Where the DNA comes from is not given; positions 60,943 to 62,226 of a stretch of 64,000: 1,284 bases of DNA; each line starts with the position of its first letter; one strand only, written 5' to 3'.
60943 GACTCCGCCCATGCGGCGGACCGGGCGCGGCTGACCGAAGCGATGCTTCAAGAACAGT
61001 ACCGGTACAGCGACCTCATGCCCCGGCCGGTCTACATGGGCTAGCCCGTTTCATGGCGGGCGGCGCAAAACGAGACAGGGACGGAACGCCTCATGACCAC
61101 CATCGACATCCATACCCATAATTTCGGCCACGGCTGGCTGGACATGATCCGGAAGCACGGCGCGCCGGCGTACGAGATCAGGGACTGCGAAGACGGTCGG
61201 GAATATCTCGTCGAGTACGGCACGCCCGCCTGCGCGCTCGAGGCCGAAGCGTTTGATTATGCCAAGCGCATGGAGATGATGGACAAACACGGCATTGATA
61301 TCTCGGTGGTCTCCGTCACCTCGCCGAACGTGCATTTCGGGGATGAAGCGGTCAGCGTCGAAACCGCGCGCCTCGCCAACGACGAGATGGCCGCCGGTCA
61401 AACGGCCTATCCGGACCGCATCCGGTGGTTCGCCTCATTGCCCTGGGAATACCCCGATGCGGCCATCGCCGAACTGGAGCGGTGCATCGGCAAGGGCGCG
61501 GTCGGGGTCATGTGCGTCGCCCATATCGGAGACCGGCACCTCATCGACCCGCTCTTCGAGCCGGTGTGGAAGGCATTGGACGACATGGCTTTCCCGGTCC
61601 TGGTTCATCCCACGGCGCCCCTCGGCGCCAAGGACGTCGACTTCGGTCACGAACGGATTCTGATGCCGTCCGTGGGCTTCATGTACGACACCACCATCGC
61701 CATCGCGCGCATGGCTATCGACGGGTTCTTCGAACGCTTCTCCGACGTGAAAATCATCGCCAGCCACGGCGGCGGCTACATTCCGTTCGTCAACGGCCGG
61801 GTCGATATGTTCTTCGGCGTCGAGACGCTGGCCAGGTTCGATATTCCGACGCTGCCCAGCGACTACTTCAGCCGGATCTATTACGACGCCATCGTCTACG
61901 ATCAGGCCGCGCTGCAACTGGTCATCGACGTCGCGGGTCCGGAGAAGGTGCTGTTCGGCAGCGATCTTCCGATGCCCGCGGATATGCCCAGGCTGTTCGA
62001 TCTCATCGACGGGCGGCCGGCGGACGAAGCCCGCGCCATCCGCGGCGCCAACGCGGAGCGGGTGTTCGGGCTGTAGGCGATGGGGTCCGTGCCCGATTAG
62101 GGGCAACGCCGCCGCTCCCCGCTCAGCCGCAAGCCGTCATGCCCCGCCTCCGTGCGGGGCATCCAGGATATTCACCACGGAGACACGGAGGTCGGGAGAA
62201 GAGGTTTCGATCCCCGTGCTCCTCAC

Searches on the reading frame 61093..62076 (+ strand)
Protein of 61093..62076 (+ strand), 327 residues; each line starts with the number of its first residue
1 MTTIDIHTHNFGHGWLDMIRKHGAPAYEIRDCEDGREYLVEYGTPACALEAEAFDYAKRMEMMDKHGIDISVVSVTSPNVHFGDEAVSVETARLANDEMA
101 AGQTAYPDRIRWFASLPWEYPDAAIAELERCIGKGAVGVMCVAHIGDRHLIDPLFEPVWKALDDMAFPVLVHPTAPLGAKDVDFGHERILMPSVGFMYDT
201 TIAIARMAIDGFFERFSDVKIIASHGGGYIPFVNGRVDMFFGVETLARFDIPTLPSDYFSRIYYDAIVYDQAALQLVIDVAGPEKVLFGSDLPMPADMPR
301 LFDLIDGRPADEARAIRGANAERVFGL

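Call 7: search_protein_families(library=pfam, proteins=[window:61093-62076:+])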
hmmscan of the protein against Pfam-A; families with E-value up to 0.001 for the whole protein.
window:61093-62076:+ (327 aa): 1 family
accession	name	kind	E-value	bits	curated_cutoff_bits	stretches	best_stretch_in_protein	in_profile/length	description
PF04909.20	Amidohydro_2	-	3.7e-32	112.7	26.4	1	4-327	1-289/289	Amidohydrolase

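Call 19: search_protein_families(library=ncbifam, proteins=[window:61093-62076:+], max_evalue=0.00001)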
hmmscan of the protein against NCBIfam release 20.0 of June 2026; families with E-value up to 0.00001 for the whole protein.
window:61093-62076:+ (327 aa): 0 families

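Call 20: find_encoding_contigs(protein=window:61093-62076:+, flank=10000, max_places=3)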
Protein window:61093-62076:+ (327 aa): 3 contigs read that carry it; 2 places shown.
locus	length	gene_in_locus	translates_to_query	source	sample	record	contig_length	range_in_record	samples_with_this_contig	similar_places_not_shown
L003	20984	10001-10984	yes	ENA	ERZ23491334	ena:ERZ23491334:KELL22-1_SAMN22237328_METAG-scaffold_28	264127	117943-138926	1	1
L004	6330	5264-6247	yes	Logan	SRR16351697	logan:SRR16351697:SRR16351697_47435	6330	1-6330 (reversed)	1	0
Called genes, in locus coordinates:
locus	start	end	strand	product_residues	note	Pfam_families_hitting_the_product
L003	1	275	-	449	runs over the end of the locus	PF00884:Sulfatase, PF14707:Sulfatase_C (weak)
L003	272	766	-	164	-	PF01978:TrmB (weak), PF01047:MarR, PF12802:MarR_2, PF13463:HTH_27, PF09339:HTH_IclR (faint)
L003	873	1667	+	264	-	PF02679:ComA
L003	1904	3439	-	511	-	PF00884:Sulfatase, PF01663:Phosphodiest (weak), PF16347:SGSH_C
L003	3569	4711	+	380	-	PF01070:FMN_dh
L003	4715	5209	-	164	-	PF00156:Pribosyltran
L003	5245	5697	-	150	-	PF00190:Cupin_1, PF02311:AraC_binding, PF07883:Cupin_2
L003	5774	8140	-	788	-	PF01315:Ald_Xan_dh_C, PF02738:MoCoBD_1, PF20256:MoCoBD_2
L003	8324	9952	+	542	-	PF00884:Sulfatase, PF01663:Phosphodiest (weak), PF16347:SGSH_C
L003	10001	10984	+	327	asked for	PF04909:Amidohydro_2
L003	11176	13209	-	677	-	PF01970:TctA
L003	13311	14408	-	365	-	-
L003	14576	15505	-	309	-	PF00126:HTH_1, PF03466:LysR_substrate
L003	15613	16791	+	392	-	PF01070:FMN_dh, PF00478:IMPDH (weak)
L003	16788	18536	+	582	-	PF00732:GMC_oxred_N, PF01266:DAO (faint), PF05834:Lycopene_cycl (faint), PF05199:GMC_oxred_C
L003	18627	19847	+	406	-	PF08028:Acyl-CoA_dh_2 (weak)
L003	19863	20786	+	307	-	PF03480:DctP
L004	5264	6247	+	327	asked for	PF04909:Amidohydro_2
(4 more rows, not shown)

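Call 47: search_protein_families(library=pfam, proteins=[L003:13311-14408:-], max_evalue=0.0001)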
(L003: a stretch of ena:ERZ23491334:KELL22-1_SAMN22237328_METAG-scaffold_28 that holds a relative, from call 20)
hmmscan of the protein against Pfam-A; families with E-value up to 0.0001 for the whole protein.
L003:13311-14408:- (365 aa): 0 families

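Call 64: search_solved_structures(query=window:61093-62076:+, max_evalue=0.001)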
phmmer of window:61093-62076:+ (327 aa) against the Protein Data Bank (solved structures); distinct sequences matched with E-value up to 0.001: 42.
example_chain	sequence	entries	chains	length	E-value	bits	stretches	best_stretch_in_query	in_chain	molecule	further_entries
4ign_A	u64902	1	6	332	6.3e-38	134.1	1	4-305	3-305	2-amino-3-carboxymuconate-6-semialdehyde decarboxylase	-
4igm_A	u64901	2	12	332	1.7e-37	132.7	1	4-305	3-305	2-amino-3-carboxymuconate-6-semialdehyde decarboxylase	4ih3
4ofc_A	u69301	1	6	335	1.7e-37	132.7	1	4-305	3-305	2-amino-3-carboxymuconate-6-semialdehyde decarboxylase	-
2wm1_A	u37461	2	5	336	1.7e-37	132.6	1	4-305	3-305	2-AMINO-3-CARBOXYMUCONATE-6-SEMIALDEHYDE DECARBOXYLASE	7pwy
6mgt_A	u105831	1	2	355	7.1e-34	120.8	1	53-311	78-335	2-amino-3-carboxymuconate 6-semialdehyde decarboxylase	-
8yt2_A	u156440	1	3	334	1.2e-33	120.1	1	53-311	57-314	2-amino-3-carboxymuconate 6-semialdehyde decarboxylase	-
4ifk_B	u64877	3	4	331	2e-33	119.3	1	53-311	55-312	2-amino-3-carboxymuconate 6-semialdehyde decarboxylase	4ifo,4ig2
2hbv_A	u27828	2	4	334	3.1e-33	118.7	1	53-311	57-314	2-amino-3-carboxymuconate 6-semialdehyde decarboxylase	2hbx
4icm_A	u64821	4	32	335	3.1e-33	118.7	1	57-326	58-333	5-carboxyvanillate decarboxylase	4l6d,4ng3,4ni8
6mgs_A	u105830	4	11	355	3.7e-33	118.4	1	53-311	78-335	2-amino-3-carboxymuconate 6-semialdehyde decarboxylase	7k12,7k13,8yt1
4ifk_A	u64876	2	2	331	2.1e-32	116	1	53-311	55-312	2-amino-3-carboxymuconate 6-semialdehyde decarboxylase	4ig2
4ifr_A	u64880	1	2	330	2.1e-32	116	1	53-311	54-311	2-amino-3-carboxymuconate 6-semialdehyde decarboxylase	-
4era_A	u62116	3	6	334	2.1e-32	115.9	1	53-311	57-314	2-amino-3-carboxymuconate 6-semialdehyde decarboxylase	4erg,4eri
4epk_A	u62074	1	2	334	7.4e-32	114.2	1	53-311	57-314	2-amino-3-carboxymuconate 6-semialdehyde decarboxylase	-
3s4t_A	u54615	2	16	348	1.8e-28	103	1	57-325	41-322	Amidohydrolase 2 | Gamma-resorcylate decarboxylase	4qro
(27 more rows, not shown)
